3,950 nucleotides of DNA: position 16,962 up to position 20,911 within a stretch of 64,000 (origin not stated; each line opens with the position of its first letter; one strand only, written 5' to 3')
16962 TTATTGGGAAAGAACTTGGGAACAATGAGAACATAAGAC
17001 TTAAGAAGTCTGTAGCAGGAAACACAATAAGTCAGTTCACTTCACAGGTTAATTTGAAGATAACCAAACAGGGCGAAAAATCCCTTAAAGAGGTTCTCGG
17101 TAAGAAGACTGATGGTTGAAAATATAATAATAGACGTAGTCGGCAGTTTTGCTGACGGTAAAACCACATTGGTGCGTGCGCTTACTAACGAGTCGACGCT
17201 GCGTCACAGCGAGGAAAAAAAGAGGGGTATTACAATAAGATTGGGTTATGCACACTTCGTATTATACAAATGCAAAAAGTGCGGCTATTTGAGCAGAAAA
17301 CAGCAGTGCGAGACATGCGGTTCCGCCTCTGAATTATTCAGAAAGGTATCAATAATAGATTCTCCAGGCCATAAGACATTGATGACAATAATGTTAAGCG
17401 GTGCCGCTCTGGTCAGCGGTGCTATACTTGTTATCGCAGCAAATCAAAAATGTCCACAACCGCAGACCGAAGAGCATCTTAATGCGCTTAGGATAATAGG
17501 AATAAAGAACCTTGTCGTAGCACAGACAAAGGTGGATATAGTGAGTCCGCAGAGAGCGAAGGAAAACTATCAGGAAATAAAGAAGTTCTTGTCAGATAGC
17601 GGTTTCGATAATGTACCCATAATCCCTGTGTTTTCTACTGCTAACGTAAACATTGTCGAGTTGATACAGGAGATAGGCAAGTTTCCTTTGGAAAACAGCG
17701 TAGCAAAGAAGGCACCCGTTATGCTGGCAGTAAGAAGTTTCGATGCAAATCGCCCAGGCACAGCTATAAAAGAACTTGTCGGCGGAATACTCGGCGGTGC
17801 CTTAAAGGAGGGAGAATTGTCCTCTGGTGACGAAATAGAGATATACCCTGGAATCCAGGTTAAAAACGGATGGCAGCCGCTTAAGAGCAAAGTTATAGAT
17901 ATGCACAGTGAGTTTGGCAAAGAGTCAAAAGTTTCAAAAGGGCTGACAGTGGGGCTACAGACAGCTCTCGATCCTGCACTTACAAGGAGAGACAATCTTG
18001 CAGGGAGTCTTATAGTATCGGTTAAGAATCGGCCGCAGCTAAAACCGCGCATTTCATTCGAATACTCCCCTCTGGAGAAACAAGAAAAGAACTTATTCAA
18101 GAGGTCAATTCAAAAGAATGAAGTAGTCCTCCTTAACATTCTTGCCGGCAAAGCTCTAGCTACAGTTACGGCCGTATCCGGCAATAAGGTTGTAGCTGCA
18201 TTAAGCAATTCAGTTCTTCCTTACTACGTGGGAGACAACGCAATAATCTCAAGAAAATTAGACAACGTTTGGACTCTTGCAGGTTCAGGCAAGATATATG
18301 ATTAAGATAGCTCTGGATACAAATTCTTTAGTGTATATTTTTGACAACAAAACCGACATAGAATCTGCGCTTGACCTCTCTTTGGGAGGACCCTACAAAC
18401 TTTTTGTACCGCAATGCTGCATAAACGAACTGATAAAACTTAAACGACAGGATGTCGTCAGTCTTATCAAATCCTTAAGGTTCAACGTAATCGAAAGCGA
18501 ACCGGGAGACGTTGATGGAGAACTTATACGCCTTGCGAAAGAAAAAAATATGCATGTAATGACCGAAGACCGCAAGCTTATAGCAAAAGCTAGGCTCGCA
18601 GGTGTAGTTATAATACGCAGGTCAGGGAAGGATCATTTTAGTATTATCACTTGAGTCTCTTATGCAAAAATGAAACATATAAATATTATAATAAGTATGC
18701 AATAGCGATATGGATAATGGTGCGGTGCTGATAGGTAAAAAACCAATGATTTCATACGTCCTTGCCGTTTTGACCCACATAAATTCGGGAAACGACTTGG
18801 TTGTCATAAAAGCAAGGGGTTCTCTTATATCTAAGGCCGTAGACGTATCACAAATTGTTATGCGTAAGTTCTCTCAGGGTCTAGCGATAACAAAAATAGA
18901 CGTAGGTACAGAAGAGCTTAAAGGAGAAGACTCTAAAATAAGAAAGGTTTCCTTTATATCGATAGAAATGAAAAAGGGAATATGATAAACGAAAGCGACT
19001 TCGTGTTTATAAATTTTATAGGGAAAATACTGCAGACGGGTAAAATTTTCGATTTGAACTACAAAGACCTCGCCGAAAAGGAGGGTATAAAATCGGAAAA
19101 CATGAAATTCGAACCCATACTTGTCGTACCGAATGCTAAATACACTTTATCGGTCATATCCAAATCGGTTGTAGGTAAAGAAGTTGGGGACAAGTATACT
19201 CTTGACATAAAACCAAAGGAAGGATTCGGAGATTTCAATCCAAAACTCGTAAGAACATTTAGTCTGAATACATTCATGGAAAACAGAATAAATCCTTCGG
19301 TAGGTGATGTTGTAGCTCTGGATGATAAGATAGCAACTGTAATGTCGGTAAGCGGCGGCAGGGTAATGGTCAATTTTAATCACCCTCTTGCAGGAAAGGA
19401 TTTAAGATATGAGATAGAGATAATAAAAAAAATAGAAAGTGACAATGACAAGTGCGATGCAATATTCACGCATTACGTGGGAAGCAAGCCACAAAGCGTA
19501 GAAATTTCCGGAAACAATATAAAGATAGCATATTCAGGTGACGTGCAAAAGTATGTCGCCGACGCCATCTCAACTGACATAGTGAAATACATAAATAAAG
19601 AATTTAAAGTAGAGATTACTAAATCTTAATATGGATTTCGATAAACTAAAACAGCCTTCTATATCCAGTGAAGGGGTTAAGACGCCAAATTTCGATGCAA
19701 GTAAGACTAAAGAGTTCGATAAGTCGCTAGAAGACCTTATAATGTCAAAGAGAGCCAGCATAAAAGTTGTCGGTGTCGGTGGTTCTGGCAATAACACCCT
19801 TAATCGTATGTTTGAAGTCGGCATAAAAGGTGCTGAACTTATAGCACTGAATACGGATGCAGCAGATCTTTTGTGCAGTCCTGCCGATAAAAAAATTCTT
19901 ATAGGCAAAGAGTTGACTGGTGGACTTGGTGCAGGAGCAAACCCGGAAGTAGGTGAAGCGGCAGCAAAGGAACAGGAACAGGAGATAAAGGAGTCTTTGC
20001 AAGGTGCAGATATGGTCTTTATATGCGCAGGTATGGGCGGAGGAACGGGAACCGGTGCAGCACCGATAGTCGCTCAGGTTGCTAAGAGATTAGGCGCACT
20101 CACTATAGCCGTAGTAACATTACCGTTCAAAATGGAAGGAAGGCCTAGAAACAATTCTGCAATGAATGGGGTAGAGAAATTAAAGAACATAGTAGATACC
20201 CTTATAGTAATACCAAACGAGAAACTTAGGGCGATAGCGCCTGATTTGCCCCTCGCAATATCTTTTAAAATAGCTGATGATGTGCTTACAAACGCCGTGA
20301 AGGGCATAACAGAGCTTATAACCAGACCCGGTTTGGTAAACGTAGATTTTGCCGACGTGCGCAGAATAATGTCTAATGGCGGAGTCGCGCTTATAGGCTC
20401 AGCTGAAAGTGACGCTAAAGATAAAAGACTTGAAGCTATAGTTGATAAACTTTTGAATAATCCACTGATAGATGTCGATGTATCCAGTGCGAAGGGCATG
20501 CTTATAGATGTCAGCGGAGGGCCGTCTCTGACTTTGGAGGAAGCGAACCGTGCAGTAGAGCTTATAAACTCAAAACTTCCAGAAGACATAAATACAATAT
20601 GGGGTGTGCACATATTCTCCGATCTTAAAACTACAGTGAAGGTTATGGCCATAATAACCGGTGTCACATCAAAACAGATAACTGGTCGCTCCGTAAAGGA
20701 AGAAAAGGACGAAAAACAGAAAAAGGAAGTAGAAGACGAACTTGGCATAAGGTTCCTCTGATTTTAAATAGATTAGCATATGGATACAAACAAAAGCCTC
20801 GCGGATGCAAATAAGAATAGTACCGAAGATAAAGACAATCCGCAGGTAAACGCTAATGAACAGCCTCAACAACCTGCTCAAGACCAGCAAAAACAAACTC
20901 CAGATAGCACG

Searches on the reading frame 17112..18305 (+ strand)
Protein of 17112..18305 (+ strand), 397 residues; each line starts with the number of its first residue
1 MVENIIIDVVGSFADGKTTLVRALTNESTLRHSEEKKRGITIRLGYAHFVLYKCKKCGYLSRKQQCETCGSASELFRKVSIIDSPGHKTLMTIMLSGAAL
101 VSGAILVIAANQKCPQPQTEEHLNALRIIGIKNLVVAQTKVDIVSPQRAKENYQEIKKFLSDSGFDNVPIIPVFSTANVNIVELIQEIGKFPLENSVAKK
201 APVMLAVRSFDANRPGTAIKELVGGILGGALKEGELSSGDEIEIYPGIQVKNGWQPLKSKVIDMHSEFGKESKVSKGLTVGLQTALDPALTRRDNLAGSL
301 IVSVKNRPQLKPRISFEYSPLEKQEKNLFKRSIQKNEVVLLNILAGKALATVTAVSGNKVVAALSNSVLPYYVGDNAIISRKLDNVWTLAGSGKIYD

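Call 70: search_protein_families(library=pfam, proteins=[window:17112-18305:+], max_evalue=0.0001)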
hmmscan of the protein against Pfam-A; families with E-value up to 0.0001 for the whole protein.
window:17112-18305:+ (397 aa): 2 families
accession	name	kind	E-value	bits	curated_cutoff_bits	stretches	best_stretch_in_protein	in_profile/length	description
PF00009.33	GTP_EFTU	-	1.8e-23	83.5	26.5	1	5-188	4-182/188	Elongation factor Tu GTP binding domain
PF09173.17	eIF2_C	-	1.4e-08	35.3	22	1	325-395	19-86/86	Initiation factor eIF2 gamma, C terminal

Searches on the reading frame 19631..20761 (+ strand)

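Call 70: search_protein_families(library=pfam, proteins=[window:19631-20761:+], max_evalue=0.0001)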
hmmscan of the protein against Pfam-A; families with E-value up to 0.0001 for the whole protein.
window:19631-20761:+ (376 aa): 2 families
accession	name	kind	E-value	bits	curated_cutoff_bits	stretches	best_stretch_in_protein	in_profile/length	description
PF00091.31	Tubulin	-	2.4e-49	168.6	33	1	43-203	1-189/190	Tubulin/FtsZ family, GTPase domain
PF12327.13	FtsZ_C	-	6.2e-23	81.4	27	1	251-345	1-94/95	FtsZ family, C-terminal domain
